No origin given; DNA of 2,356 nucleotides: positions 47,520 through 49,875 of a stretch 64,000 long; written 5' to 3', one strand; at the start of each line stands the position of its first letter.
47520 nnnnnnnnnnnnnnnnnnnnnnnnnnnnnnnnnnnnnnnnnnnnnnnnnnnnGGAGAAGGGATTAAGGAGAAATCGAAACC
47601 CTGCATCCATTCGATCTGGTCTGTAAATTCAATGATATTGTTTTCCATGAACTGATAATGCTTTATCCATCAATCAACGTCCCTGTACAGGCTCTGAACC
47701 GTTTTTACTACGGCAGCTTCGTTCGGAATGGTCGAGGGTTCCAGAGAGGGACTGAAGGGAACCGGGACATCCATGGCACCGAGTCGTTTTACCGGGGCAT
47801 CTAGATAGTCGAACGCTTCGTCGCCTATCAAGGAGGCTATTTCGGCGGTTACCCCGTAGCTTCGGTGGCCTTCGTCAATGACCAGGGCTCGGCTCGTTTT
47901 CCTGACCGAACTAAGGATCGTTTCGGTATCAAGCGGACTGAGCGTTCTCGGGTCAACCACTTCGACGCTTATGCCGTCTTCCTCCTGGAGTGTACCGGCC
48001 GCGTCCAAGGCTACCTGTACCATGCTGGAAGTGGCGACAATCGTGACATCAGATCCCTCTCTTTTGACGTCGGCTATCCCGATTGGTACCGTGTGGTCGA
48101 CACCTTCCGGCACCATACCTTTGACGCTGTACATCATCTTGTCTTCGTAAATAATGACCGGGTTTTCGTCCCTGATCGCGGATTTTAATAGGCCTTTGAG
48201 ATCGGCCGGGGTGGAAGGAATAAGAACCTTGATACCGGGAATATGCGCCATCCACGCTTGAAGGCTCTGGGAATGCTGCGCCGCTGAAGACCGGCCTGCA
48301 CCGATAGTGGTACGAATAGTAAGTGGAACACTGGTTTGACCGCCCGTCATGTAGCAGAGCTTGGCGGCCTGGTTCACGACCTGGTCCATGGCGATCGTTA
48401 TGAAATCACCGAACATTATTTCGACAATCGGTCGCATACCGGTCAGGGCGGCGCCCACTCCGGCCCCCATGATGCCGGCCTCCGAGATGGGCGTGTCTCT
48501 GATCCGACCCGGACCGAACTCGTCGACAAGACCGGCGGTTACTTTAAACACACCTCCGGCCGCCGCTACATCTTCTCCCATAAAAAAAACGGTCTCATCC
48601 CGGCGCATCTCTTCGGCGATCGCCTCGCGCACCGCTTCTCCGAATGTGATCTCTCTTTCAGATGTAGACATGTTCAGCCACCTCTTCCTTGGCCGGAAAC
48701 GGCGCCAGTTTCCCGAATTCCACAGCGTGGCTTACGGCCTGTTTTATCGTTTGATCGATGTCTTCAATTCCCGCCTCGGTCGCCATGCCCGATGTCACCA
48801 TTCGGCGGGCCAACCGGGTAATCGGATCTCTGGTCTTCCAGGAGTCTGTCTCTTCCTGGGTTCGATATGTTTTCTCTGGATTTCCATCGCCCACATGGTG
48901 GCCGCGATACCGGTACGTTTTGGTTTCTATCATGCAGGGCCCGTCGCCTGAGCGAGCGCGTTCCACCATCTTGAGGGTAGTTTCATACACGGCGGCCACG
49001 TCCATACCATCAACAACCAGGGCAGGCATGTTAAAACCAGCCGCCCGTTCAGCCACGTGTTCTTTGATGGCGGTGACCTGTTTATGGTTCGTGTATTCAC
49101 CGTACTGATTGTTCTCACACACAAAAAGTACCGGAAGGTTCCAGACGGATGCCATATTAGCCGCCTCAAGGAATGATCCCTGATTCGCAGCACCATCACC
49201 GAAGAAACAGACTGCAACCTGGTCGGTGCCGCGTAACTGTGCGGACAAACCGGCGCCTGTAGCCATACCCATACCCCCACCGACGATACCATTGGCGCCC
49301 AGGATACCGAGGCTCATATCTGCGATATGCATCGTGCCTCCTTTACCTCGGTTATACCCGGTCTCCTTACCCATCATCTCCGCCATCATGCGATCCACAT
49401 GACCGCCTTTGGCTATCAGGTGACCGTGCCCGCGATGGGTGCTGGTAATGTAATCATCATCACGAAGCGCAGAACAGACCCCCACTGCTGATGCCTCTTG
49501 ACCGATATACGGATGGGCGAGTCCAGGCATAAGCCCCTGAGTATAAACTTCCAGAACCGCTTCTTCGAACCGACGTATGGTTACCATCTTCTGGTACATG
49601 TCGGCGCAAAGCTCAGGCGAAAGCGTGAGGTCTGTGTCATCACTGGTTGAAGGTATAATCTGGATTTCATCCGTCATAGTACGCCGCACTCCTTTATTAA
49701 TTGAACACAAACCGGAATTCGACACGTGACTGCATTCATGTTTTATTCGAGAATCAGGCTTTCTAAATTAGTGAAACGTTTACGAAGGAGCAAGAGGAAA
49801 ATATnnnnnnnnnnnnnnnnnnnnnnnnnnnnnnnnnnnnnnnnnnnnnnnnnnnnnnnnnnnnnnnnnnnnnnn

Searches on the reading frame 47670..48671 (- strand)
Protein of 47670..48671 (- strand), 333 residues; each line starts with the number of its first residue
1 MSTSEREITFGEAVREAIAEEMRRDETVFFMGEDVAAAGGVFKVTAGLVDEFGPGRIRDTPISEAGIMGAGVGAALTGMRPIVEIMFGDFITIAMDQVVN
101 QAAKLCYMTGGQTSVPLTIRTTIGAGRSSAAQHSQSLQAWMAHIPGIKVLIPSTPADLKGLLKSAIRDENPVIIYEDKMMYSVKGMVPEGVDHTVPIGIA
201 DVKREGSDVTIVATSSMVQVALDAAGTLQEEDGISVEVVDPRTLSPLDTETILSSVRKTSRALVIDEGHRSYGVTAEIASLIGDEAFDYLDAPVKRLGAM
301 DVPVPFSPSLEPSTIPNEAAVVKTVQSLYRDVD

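Call 33: search_protein_families(library=pfam, proteins=[window:47670-48671:-], max_evalue=0.00001)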
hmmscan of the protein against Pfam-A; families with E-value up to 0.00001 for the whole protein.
window:47670-48671:- (333 aa): 2 families
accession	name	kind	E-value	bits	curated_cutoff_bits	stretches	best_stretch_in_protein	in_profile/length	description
PF02779.29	Transket_pyr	-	3e-47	160.9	27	1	7-181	2-172/174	Transketolase, pyrimidine binding domain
PF02780.25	Transketolase_C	-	1.5e-39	135.1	25.9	1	200-321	3-124/124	Transketolase, C-terminal domain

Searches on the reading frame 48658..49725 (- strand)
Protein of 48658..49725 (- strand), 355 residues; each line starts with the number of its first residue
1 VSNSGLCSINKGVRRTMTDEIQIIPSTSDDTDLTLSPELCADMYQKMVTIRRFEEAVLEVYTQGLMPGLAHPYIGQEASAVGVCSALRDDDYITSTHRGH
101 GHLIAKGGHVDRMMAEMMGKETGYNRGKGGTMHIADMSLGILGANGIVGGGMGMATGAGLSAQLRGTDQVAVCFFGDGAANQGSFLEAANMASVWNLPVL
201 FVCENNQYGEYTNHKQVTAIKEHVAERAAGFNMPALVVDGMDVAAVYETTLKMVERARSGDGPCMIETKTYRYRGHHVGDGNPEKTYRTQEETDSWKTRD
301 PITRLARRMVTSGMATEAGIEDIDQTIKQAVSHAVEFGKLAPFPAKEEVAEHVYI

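Call 33: search_protein_families(library=pfam, proteins=[window:48658-49725:-], max_evalue=0.00001)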
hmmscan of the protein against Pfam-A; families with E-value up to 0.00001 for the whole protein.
window:48658-49725:- (355 aa): 2 families
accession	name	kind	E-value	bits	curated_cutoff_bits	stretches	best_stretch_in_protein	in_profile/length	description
PF00676.26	E1_dh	-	1.8e-85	287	22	1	46-344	2-297/300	Dehydrogenase E1 component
PF02775.26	TPP_enzyme_C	-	1.5e-08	35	21.9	1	150-267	28-150/151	Thiamine pyrophosphate enzyme, C-terminal TPP binding domain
